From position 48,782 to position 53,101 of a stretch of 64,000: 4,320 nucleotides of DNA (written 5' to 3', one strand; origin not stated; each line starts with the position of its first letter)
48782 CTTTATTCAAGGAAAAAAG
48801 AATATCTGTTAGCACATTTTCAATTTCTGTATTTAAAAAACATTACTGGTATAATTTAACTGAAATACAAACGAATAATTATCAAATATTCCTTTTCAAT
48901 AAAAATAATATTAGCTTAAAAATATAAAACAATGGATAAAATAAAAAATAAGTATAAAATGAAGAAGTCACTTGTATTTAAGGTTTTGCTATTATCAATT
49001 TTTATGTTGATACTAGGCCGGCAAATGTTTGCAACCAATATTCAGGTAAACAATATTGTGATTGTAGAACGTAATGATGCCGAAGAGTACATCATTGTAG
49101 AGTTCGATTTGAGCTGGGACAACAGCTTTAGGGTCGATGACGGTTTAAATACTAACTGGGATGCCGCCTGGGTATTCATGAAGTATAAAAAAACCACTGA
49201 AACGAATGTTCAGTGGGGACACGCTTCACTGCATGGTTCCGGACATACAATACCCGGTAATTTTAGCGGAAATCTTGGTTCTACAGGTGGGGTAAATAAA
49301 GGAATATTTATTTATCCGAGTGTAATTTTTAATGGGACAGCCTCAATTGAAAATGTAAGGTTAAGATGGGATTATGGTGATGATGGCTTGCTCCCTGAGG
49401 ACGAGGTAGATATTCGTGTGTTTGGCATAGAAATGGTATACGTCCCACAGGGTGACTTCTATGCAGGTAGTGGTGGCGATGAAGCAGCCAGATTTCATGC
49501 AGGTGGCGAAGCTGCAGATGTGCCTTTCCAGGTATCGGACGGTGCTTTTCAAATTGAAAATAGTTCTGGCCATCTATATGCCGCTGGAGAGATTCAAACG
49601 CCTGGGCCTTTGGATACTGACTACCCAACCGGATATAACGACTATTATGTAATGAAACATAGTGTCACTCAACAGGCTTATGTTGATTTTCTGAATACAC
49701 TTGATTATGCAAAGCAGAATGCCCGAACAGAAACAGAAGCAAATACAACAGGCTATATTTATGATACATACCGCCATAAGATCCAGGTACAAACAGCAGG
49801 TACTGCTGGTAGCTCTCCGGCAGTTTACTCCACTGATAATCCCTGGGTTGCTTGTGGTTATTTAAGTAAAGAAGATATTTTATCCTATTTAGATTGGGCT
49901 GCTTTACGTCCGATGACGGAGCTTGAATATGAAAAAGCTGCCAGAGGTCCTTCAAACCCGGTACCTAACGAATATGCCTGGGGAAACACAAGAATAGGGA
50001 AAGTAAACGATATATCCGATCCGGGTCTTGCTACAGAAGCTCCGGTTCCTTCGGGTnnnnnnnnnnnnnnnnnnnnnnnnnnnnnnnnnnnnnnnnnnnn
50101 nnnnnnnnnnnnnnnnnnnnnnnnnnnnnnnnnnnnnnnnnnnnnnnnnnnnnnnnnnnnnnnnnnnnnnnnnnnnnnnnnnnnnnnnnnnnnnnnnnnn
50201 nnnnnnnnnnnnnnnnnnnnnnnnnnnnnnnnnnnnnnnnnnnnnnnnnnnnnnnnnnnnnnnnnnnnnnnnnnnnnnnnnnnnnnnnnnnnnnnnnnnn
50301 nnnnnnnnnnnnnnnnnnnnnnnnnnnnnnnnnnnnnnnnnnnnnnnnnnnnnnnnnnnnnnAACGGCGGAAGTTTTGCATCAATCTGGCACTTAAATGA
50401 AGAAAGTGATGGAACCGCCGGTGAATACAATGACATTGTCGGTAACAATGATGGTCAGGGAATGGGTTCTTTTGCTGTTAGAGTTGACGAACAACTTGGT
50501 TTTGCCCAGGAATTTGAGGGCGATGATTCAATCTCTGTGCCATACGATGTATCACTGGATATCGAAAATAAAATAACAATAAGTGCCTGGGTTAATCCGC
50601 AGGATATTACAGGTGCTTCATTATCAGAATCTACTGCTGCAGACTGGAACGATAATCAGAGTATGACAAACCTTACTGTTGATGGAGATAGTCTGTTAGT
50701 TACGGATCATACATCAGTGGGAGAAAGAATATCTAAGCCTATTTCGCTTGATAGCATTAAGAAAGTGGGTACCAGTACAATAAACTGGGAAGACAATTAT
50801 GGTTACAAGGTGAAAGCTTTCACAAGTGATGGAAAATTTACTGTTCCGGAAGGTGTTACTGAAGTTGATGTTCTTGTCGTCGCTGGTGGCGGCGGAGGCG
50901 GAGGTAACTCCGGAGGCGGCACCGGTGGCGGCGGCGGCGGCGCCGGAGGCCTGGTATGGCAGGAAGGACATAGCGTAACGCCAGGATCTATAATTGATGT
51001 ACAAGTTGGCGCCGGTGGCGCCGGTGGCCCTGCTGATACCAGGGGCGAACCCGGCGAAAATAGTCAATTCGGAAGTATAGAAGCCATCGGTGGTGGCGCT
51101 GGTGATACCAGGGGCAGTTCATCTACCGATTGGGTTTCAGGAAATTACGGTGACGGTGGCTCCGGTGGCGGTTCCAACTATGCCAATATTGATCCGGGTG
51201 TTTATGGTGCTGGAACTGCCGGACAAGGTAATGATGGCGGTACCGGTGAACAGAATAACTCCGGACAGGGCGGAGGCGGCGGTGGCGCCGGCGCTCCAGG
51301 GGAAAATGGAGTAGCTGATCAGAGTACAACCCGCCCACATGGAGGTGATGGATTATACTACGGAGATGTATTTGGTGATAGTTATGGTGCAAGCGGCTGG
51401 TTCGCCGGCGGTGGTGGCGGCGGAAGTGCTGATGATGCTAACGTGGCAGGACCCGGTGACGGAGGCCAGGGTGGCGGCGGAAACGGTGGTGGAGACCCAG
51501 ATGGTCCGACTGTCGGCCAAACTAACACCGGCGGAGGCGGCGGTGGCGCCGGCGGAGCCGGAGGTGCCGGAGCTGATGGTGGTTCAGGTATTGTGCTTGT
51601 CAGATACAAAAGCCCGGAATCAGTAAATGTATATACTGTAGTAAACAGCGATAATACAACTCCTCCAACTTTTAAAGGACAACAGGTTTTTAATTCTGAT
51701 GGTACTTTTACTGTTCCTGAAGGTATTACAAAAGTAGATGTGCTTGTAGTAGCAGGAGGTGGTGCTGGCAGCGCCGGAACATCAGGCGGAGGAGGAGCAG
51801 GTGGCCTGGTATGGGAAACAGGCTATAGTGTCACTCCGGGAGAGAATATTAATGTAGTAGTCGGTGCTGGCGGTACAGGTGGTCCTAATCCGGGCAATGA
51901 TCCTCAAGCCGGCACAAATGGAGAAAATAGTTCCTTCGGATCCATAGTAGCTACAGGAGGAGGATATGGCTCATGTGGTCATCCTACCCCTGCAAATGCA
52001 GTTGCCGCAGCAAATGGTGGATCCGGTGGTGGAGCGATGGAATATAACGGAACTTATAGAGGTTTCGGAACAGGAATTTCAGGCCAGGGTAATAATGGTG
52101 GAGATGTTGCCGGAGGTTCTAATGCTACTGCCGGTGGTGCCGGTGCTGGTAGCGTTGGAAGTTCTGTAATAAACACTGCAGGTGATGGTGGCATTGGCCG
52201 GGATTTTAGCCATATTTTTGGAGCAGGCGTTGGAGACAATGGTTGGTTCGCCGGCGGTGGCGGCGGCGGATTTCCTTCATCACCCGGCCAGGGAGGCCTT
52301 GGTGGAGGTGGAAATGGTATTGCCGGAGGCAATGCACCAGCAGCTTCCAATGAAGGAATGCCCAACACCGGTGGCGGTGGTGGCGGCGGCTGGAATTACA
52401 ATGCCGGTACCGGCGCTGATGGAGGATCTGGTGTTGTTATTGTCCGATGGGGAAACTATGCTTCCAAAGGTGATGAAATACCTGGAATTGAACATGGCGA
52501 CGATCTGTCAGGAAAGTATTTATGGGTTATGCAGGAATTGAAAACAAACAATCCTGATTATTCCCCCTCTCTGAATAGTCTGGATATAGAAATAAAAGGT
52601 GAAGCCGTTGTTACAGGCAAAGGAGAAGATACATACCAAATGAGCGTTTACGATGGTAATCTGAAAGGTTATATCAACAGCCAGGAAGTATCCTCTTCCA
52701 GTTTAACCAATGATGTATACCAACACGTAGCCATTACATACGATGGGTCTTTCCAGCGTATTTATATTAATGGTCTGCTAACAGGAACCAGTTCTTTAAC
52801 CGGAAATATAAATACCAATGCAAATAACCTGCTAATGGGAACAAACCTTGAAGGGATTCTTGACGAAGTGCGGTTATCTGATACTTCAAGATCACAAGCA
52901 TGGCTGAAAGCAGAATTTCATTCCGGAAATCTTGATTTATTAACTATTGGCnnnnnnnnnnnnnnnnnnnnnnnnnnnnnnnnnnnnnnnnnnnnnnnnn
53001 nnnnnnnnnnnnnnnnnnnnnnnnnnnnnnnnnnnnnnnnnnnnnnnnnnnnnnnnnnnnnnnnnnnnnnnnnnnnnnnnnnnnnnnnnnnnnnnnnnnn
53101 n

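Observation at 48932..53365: Domain-in-domain-in-domain protein: FGE/SUMF1-like fold interrupted by DUF2341+LamG, and the LamG interrupted by two glycine-rich domains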

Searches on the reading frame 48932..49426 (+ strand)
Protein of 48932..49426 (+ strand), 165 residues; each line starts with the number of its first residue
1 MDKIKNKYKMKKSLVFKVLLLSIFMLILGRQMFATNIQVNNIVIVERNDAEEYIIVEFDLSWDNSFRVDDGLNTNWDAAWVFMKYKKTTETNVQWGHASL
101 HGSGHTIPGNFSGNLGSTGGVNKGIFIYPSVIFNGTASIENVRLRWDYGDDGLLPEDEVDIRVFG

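Call 7: search_protein_families(library=pfam, proteins=[window:48932-49426:+], max_evalue=10)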
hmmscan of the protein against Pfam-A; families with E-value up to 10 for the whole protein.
seq(165 aa): 0 families

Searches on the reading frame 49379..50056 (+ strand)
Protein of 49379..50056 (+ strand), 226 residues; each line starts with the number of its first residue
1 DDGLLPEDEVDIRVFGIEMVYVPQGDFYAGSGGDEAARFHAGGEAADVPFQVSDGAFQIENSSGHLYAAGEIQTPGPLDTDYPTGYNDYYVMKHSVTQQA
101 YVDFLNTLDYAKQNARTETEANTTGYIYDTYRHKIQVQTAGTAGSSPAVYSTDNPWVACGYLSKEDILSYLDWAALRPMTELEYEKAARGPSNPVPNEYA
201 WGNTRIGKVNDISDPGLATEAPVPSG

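Call 7: search_protein_families(library=pfam, proteins=[window:49379-50056:+], max_evalue=10)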
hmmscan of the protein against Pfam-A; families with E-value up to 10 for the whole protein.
seq(226 aa): 1 family
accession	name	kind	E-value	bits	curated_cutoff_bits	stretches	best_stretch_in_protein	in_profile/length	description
PF03781.23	FGE-sulfatase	-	2.6e-07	31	23.3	1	87-205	35-137/255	Sulfatase-modifying factor enzyme 1-like domain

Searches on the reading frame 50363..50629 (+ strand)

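Call 7: search_protein_families(library=pfam, proteins=[window:50363-50629:+], max_evalue=10)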
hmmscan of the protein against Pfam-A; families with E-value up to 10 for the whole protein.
seq(89 aa): 1 family
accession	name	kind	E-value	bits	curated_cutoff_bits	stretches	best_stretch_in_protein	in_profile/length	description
PF13385.13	Laminin_G_3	-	0.0011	19.6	27.6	1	52-84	2-32/151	Concanavalin A-like lectin/glucanases superfamily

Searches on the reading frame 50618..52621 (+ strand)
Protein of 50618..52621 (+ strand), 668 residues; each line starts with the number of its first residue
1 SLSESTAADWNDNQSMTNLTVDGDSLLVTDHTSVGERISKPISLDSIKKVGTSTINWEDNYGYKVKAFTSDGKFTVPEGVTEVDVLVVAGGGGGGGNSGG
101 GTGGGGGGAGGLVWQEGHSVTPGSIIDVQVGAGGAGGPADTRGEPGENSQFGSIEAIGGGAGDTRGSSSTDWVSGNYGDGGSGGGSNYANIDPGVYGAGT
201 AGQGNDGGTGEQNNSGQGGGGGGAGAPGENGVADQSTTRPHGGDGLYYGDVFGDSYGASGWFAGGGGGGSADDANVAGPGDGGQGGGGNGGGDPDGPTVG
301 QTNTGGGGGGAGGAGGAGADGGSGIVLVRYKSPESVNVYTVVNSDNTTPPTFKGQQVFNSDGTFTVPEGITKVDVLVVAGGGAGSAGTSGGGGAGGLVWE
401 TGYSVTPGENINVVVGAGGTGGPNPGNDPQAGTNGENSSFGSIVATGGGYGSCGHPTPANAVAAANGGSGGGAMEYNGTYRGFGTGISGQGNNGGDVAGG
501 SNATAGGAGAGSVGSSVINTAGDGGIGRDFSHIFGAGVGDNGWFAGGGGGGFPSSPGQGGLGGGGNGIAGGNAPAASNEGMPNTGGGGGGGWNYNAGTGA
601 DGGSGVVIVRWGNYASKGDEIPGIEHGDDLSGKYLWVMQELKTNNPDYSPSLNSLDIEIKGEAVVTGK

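Call 70: find_homologous_proteins(query=window:50618-52621:+, max_evalue=1e-10)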
Query window:50618-52621:+ (668 aa): 1557 proteins with E <= 1e-10 among 8000 candidates; the best 120 are listed.
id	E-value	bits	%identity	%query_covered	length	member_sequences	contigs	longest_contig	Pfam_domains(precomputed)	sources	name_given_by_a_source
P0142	1.9e-144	501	56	53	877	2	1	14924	PF21722.5,PF13385.14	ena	-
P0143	2.4e-130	454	73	50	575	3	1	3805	PF21722.5,PF13385.14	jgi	jgi:hypothetical protein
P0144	1.9e-122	428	48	56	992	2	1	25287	PF21722.5,PF13385.14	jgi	-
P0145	5.1e-71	258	36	43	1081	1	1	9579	PF21722.5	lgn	-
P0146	7.2e-64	235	47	34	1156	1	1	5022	PF21722.5,PF18962.8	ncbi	-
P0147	1.4e-57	214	48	14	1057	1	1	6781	PF21722.5,PF02369.23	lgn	-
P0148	3.3e-57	213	37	20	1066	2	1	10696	PF21722.5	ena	-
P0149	1.2e-56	211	49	12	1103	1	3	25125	PF21722.5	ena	-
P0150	8.8e-54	201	39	72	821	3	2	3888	PF21722.5,PF13385.14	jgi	jgi:hypothetical protein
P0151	2.9e-52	196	53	14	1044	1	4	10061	PF21722.5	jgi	jgi:hypothetical protein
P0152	1.3e-51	194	43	13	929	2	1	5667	PF21722.5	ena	-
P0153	1.4e-50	191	60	24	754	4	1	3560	PF21722.5,PF03781.23,PF10102.15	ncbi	ncbi:MAG: DUF2341 domain-containing protein, partial [Bacteroidales bacterium]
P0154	9.5e-50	188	48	13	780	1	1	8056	PF21722.5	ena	-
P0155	4.9e-48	182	41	42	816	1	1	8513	PF21722.5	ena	-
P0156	5.3e-48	182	55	14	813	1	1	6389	PF21722.5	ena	-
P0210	2.7e-34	137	43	40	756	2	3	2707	PF21722.5,PF07953.21,PF00354.25,PF13385.14,PF02210.32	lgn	-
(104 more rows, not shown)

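Call 72: search_protein_families(library=pfam, proteins=[P0150, P0210], max_evalue=0.001)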
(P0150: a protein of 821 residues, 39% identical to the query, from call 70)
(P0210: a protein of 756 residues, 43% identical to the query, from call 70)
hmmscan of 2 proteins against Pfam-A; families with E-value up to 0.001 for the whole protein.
P0150 (821 aa): 2 families
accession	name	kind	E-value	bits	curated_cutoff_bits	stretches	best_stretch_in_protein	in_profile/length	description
PF21722.4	Gly_rich_2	-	1e-49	170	24.3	2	388-643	2-226/226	Glycine-rich domain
PF13385.13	Laminin_G_3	-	1.3e-26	94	27.6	1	659-811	1-150/151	Concanavalin A-like lectin/glucanases superfamily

P0210 (756 aa): 6 families
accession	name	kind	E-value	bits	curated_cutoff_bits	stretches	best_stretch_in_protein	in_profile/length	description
PF13385.13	Laminin_G_3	-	1.3e-41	142.7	27.6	2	369-519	4-151/151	Concanavalin A-like lectin/glucanases superfamily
PF21722.4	Gly_rich_2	-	5e-28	99.1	24.3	1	51-302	1-225/226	Glycine-rich domain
PF02210.31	Laminin_G_2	-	4.9e-07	30.7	22.9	1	394-508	2-123/126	Laminin G domain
PF07953.20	Toxin_R_bind_N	-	5.5e-06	26.7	23.8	1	333-480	2-156/191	Clostridium neurotoxin, N-terminal receptor binding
PF00354.24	Pentaxin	-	6.2e-06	26.5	25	0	665-746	83-171/194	Pentaxin family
PF02973.23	Sialidase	-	2.8e-05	24.1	26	0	717-740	158-183/189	Sialidase, N-terminal domain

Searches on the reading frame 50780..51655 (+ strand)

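Call 41: search_protein_families(library=phrogs, proteins=[window:50780-51655:+], max_evalue=0.01)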
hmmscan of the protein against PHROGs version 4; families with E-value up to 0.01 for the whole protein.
window:50780-51655:+ (292 aa): 3 families
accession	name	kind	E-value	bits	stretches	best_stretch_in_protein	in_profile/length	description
phrog_2295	-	unknown function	2e-42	146.9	1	7-278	574-848/1183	-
phrog_863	-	tail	2.3e-11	44.4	1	10-177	399-586/690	tail fiber assembly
phrog_4474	-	unknown function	0.00078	19.9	1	19-184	162-317/407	-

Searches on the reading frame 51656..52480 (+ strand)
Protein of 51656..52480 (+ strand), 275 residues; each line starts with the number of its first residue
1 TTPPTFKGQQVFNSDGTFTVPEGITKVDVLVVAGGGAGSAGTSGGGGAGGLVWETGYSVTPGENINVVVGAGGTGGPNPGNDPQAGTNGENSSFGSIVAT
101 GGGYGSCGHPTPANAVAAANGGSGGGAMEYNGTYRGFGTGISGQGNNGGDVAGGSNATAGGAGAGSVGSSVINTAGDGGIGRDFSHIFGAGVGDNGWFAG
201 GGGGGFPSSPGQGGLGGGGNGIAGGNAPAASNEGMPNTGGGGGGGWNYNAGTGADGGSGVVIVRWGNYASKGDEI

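Call 41: search_protein_families(library=phrogs, proteins=[window:51656-52480:+], max_evalue=0.01)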
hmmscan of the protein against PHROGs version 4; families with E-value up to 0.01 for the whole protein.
window:51656-52480:+ (275 aa): 3 families
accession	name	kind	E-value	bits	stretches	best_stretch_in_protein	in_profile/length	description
phrog_2295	-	unknown function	1.4e-44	154.1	1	10-265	579-846/1183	-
phrog_863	-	tail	3.6e-16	60.2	1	5-179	396-572/690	tail fiber assembly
phrog_4474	-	unknown function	6.9e-09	36.5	1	7-181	150-322/407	-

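Call 77: search_dna_similar(query=window:51692-52453:+, collection=phages, mode=protein, max_evalue=0.00001, max_rows=15)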
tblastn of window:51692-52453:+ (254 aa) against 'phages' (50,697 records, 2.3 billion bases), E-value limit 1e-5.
No match.

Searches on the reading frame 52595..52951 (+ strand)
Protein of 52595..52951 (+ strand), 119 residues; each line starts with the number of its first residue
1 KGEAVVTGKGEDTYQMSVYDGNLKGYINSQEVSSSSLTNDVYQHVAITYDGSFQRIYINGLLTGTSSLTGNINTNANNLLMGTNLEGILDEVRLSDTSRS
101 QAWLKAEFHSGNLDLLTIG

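Call 7: search_protein_families(library=pfam, proteins=[window:52595-52951:+], max_evalue=10)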
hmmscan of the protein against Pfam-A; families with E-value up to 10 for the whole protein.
seq(119 aa): 1 family
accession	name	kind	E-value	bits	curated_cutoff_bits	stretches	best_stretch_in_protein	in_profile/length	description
PF13385.13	Laminin_G_3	-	4.6e-14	53.3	27.6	1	10-103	52-149/151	Concanavalin A-like lectin/glucanases superfamily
